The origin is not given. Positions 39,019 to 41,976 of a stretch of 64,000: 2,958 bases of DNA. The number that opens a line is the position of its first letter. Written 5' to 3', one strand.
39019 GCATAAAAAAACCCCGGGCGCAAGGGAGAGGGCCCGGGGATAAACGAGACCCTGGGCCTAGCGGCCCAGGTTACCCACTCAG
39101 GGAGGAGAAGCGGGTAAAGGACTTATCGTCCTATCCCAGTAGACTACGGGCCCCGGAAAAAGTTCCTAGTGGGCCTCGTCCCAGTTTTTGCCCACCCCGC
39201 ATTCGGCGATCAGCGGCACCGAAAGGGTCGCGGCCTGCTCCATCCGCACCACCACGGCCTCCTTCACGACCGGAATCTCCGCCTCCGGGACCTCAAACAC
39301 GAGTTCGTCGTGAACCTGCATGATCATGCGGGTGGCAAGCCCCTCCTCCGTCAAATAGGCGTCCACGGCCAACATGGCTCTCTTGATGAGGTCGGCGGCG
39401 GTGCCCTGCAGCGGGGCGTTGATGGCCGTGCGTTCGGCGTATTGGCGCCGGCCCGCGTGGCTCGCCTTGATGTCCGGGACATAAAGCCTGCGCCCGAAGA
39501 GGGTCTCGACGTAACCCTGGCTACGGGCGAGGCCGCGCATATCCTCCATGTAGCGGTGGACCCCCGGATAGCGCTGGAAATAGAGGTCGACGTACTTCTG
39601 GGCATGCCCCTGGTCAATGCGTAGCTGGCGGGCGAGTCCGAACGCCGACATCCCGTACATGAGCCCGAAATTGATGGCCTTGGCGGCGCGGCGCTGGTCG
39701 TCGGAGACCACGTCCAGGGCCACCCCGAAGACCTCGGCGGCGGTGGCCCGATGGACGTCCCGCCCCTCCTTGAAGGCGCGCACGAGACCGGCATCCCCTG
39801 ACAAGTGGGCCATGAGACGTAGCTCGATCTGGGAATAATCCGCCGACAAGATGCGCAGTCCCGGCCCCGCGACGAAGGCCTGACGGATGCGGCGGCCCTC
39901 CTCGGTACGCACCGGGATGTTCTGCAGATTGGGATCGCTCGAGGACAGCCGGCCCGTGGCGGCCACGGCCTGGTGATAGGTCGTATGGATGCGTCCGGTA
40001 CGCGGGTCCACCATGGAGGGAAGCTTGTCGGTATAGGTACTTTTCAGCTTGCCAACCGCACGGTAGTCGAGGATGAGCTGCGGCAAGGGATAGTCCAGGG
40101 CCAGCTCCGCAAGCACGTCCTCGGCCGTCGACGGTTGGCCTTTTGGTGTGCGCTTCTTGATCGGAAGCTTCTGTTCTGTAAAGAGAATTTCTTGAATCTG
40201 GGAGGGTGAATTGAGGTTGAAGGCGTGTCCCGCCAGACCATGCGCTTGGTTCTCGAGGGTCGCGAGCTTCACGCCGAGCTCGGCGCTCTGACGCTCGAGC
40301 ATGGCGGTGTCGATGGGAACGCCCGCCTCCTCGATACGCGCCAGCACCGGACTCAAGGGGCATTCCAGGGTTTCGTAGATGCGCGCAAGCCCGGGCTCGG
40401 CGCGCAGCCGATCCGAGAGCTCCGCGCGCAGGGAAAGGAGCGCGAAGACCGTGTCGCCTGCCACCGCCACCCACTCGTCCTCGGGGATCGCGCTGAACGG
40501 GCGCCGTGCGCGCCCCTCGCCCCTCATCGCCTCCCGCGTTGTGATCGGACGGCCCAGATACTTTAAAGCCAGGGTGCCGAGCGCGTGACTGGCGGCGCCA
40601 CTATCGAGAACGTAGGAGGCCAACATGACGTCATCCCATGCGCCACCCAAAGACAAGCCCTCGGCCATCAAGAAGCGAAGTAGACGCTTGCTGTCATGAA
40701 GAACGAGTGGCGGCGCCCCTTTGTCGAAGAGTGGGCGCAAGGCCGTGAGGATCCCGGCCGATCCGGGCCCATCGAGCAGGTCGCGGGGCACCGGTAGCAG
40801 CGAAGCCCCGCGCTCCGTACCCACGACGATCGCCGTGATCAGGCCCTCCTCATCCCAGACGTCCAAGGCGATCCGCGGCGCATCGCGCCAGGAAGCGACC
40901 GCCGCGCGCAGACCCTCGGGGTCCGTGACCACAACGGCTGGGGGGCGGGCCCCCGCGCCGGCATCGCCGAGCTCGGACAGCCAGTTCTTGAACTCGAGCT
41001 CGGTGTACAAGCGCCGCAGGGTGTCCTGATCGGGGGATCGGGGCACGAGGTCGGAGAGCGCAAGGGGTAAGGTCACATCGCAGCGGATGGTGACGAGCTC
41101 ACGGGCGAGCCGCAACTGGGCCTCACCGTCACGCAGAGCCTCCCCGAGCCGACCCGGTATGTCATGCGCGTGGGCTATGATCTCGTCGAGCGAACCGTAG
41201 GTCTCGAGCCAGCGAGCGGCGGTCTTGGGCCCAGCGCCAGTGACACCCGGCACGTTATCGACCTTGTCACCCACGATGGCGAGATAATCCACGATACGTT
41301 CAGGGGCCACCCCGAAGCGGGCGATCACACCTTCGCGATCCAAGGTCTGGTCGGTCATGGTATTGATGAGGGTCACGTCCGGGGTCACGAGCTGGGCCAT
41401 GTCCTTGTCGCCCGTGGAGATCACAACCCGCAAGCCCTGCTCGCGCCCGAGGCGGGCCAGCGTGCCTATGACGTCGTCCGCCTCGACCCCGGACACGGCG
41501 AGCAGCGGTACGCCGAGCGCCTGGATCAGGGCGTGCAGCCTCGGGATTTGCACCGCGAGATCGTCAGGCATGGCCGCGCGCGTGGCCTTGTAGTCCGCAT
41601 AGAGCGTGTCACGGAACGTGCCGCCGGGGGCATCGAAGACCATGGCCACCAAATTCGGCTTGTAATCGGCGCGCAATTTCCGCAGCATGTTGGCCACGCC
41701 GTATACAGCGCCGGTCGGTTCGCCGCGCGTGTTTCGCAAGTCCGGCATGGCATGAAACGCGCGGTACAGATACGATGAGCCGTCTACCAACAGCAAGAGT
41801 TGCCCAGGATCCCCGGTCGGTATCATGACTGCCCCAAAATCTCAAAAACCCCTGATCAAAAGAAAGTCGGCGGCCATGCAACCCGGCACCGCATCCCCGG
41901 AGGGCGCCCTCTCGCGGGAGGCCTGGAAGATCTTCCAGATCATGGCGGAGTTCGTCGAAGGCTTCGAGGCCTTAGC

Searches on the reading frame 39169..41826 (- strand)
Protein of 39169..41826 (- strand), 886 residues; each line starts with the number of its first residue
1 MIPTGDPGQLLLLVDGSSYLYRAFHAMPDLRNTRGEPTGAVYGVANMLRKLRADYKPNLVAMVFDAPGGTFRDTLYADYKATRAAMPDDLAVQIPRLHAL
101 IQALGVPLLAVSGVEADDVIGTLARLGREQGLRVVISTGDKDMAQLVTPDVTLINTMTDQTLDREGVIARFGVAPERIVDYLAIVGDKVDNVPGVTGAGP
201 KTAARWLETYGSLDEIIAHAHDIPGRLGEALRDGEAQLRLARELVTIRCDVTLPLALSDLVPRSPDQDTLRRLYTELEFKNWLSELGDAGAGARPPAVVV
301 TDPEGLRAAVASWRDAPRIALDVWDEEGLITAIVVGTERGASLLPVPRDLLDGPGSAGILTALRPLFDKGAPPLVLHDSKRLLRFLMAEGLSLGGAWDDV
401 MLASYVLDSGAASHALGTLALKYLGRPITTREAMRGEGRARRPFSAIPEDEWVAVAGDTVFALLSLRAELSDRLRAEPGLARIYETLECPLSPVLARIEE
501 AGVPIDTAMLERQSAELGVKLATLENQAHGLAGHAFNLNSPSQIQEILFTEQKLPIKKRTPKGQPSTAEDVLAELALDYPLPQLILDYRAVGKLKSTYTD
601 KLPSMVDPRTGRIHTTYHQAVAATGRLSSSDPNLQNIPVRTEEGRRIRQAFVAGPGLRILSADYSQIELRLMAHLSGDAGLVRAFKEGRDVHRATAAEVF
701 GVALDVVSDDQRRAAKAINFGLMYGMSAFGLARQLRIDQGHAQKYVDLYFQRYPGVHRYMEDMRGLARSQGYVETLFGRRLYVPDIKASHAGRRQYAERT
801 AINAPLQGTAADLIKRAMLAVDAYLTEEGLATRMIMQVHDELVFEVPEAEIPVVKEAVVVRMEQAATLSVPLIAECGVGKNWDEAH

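Call 62: search_protein_families(library=pfam, proteins=[window:39169-41826:-], max_evalue=0.0001)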
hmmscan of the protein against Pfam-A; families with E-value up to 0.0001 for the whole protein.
window:39169-41826:- (886 aa): 4 families
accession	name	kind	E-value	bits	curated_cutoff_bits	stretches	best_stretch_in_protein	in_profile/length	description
PF00476.26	DNA_pol_A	-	8.1e-159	529.1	34.3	1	508-884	2-381/381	DNA polymerase family A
PF02739.22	5_3_exonuc_N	-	2.1e-55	187.3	34.3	1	11-172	2-164/164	5'-3' exonuclease, N-terminal resolvase-like domain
PF01367.25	5_3_exonuc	-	7.2e-30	103.8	40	1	173-267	1-96/97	5'-3' exonuclease, C-terminal SAM fold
PF22619.2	DNA_polI_exo1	-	2.9e-05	24.4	27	1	375-441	52-118/140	DNA polymerase I, ribonuclease H-like domain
